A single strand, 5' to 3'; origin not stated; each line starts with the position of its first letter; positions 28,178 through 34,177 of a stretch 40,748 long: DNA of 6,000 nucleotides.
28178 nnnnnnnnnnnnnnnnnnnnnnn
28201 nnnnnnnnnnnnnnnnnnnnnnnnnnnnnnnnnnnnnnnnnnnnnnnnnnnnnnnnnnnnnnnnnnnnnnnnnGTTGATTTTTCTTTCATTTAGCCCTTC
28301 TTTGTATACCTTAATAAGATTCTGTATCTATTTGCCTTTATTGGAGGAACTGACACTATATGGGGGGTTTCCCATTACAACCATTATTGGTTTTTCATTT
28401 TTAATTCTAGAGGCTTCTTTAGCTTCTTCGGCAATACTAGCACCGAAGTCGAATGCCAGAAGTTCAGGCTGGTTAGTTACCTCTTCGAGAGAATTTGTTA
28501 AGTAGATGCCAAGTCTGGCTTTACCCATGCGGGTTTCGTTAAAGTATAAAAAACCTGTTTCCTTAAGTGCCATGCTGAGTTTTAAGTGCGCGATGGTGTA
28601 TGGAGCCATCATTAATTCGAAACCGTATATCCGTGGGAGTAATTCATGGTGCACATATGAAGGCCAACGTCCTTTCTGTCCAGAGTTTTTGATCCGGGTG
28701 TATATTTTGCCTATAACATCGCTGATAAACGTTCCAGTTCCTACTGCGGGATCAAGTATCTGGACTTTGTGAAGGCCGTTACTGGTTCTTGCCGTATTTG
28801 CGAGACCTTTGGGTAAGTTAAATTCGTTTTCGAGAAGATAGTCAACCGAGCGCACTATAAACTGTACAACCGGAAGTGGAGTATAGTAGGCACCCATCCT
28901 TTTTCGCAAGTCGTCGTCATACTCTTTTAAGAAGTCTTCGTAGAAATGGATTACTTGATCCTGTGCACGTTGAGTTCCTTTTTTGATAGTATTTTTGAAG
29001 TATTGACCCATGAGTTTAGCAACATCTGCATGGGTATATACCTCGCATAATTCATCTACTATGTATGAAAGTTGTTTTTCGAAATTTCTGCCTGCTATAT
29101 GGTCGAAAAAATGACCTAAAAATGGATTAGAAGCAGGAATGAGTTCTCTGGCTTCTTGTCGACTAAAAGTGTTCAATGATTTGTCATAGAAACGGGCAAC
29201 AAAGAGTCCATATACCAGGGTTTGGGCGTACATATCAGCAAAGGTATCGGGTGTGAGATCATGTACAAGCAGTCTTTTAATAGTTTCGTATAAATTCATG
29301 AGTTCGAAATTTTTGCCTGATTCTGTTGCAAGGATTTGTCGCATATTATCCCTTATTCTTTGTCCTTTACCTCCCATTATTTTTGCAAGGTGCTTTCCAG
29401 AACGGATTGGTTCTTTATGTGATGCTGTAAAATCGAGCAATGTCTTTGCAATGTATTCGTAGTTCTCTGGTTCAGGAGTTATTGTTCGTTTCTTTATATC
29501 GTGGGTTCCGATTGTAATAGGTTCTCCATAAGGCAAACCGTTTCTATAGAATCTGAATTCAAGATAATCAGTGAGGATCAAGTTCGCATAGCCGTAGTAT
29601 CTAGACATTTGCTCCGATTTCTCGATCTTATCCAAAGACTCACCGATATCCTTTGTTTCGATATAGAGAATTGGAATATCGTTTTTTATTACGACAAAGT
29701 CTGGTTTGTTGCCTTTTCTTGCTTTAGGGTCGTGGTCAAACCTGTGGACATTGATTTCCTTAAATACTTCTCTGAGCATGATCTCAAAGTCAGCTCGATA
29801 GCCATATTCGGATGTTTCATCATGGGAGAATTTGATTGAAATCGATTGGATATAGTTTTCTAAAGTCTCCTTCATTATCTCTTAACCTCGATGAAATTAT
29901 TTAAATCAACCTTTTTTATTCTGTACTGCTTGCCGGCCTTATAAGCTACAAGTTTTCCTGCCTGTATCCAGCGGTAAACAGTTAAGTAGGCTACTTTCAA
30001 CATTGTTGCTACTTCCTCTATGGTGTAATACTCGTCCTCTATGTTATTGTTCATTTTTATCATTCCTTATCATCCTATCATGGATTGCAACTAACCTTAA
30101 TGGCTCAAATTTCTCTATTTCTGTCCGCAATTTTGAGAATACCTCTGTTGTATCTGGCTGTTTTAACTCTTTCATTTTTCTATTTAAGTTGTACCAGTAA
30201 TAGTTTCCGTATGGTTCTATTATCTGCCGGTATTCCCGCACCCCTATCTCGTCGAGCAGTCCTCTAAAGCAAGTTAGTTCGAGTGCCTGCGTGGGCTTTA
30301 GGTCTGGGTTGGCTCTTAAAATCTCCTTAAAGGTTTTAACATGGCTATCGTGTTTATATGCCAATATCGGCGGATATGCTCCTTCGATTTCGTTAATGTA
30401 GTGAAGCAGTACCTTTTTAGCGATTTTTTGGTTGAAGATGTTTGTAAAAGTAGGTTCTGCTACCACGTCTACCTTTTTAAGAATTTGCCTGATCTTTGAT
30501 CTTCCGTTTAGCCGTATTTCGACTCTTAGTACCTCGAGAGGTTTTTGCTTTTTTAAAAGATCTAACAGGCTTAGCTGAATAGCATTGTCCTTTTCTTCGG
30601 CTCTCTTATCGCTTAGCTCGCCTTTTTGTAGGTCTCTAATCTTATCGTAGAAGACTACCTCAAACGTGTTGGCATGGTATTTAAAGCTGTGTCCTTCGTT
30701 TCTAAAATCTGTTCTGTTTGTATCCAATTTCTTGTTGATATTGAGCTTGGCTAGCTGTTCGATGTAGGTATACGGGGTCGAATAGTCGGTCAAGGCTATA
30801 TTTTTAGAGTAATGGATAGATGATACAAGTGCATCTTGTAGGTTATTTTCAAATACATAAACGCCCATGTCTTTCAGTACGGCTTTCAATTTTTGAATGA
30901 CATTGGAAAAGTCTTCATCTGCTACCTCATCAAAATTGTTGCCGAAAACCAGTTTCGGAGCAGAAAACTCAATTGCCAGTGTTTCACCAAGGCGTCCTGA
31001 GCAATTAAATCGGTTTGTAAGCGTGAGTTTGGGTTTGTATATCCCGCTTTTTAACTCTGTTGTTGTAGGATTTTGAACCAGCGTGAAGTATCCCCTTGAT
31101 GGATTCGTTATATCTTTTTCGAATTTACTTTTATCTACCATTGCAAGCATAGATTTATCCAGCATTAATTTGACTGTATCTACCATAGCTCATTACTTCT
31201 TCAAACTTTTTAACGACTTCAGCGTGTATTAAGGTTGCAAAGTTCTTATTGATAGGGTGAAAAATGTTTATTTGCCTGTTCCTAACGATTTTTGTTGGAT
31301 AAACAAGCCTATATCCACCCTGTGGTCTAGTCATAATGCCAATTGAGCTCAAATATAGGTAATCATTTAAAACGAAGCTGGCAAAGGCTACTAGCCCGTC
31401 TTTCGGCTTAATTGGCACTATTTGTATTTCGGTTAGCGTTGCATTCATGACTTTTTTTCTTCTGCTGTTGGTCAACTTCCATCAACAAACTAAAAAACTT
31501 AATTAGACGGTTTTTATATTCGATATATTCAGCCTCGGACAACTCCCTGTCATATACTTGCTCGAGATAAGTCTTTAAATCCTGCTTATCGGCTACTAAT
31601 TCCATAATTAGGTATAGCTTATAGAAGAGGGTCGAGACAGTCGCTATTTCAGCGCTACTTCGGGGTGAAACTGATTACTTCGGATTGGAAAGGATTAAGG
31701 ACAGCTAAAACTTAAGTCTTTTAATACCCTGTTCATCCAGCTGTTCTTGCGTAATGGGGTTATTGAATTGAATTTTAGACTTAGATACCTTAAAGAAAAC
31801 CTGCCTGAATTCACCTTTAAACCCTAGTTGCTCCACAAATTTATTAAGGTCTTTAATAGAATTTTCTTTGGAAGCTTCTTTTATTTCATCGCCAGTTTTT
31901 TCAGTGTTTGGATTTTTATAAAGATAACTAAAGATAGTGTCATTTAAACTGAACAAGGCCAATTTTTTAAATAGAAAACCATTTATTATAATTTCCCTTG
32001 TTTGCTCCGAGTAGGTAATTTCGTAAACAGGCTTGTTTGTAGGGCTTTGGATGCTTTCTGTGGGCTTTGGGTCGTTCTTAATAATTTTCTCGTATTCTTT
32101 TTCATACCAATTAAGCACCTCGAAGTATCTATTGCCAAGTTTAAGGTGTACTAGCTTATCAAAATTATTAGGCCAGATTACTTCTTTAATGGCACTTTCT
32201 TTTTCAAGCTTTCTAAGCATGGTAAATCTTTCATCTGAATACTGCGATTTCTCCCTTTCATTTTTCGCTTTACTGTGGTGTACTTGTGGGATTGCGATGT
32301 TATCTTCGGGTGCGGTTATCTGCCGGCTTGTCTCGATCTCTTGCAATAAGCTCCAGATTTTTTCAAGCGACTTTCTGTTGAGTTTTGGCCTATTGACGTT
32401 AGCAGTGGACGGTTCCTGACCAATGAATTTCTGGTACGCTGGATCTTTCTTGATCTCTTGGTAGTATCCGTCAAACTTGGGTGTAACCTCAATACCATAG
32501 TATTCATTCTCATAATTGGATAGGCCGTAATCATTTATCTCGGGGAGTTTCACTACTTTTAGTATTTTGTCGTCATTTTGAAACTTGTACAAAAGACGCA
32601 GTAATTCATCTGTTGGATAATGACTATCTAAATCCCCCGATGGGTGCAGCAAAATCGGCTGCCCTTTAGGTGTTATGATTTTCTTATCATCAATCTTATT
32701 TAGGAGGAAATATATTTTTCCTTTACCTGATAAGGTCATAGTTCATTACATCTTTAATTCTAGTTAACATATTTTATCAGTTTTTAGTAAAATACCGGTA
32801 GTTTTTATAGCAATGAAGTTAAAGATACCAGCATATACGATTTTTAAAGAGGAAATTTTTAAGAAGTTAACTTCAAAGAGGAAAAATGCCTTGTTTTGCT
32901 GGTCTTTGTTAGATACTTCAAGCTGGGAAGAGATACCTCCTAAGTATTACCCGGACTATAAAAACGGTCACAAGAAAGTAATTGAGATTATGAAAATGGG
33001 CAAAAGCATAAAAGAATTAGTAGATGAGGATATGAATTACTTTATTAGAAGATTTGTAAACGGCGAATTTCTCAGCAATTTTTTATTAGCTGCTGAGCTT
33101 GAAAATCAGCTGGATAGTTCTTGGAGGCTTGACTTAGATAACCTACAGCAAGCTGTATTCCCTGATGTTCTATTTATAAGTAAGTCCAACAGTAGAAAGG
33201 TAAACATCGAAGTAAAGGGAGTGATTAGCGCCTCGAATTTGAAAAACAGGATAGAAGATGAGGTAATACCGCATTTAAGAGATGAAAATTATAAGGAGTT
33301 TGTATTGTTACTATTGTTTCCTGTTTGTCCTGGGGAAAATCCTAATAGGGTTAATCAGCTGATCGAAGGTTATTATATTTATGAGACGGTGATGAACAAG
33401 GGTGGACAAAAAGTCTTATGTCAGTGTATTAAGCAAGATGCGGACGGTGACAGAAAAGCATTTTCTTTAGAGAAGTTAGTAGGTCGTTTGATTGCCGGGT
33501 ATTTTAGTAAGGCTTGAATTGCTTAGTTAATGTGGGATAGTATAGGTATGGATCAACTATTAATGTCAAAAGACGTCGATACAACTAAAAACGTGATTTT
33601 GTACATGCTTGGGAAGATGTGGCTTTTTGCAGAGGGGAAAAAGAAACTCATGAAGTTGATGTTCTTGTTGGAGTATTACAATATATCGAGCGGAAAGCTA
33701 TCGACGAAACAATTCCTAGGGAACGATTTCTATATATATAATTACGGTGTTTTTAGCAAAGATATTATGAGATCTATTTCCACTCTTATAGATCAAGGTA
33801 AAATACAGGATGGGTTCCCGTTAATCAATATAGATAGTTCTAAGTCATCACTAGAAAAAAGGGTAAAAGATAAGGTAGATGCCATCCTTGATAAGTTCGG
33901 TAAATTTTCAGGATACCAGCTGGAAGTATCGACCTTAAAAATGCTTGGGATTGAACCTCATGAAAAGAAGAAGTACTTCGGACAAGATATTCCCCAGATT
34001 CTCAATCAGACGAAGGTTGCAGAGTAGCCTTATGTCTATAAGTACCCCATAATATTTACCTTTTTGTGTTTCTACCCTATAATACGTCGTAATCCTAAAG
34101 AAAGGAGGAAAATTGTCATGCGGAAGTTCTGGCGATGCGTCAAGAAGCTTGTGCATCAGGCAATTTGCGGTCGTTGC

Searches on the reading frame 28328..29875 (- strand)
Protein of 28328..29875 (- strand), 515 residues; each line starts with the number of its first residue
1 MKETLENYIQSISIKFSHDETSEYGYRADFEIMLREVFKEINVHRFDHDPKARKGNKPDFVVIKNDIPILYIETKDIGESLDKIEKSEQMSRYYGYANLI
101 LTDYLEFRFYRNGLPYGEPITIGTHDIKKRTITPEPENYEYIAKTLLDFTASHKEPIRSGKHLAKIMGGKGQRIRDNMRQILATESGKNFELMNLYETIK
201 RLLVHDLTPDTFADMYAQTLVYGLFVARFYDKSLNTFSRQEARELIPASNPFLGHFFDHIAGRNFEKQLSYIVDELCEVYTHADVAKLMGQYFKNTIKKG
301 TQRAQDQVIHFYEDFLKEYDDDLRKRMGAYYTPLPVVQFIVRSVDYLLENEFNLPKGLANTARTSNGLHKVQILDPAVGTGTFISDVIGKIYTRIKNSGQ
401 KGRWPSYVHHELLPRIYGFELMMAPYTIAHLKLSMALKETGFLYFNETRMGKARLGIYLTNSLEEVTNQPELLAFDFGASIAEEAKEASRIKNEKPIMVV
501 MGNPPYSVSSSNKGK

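Call 8: search_protein_families(library=pfam, proteins=[window:28328-29875:-])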
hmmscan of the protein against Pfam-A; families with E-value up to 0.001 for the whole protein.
window:28328-29875:- (515 aa): 3 families
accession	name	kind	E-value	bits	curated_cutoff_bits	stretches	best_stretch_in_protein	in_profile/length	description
PF02384.22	N6_Mtase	-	7.3e-10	39.1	20.4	1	304-509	2-138/311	N-6 DNA Methylase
PF20473.4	MmeI_Mtase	-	7.5e-05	22.5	27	1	365-511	15-150/259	MmeI, DNA-methyltransferase domain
PF04313.20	HSDR_N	-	0.00031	21.1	25.1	1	52-112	122-192/198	Type I restriction enzyme R protein N terminus (HSDR_N)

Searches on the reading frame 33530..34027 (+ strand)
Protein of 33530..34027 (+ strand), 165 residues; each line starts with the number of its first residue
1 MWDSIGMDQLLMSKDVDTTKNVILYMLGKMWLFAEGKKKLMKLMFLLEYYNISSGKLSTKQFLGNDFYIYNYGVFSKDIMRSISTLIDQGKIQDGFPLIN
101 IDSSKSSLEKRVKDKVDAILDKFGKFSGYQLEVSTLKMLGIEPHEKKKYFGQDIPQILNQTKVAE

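Call 8: search_protein_families(library=pfam, proteins=[window:33530-34027:+])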
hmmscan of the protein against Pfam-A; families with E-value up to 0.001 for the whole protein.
window:33530-34027:+ (165 aa): 1 family
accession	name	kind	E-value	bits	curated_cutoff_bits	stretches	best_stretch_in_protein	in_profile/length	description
PF13274.11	SocA_Panacea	-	1.4e-05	26.4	25.7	1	40-132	1-103/113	Antitoxin SocA-like, Panacea domain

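Call 29: find_encoding_contigs(protein=window:33530-34027:+, flank=6000, max_places=10)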
Protein window:33530-34027:+ (165 aa): 6 contigs read that carry it; 4 places shown.
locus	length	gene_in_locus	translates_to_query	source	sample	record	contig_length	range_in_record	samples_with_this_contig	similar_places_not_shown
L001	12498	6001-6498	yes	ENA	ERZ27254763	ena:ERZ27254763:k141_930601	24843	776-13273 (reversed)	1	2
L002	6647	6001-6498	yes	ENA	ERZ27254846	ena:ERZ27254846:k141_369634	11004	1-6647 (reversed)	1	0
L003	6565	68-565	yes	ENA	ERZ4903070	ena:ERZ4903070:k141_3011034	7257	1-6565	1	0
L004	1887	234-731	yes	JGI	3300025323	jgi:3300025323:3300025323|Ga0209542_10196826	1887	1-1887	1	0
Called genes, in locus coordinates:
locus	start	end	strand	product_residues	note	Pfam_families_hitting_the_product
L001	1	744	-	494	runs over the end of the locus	PF18135:Type_ISP_C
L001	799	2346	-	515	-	PF02384:N6_Mtase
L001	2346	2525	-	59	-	PF12728:HTH_17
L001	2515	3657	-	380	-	-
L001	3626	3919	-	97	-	PF04026:SpoVG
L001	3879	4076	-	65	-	-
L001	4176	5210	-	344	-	-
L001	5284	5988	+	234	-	-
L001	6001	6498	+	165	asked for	-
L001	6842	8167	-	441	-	PF20706:GT4-conflict, PF00534:Glycos_transf_1, PF13692:Glyco_trans_1_4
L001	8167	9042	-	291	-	PF01209:Ubie_methyltran, PF13489:Methyltransf_23 (weak), PF08241:Methyltransf_11, PF08242:Methyltransf_12, PF13649:Methyltransf_25, PF13847:Methyltransf_31, PF05148:Methyltransf_8 (weak)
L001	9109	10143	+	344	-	PF00348:polyprenyl_synt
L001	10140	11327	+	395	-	-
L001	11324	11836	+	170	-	PF00293:NUDIX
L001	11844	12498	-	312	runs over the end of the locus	PF07508:Recombinase (faint), PF13408:Zn_ribbon_recom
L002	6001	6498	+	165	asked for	-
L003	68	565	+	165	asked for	-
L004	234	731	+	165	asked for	-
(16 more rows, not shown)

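Call 108: search_protein_families(library=padloc, max_evalue=0.01, proteins=[window:33530-34027:+])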
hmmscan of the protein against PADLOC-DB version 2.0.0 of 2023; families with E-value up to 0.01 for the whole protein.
window:33530-34027:+ (165 aa): 1 family
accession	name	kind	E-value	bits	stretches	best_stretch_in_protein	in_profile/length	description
PDLC04505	PDC-M19A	-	6.6e-06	23.8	1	21-133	6-111/294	-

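Call 109: search_protein_families(library=phrogs, max_evalue=0.01, proteins=[window:33530-34027:+])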
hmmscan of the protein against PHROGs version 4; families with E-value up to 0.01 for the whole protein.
window:33530-34027:+ (165 aa): 2 families
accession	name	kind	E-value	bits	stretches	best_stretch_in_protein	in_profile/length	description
phrog_1281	-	unknown function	0.00011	23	1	36-132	30-117/195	-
phrog_24871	-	unknown function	0.0089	16.8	0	13-90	27-102/159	-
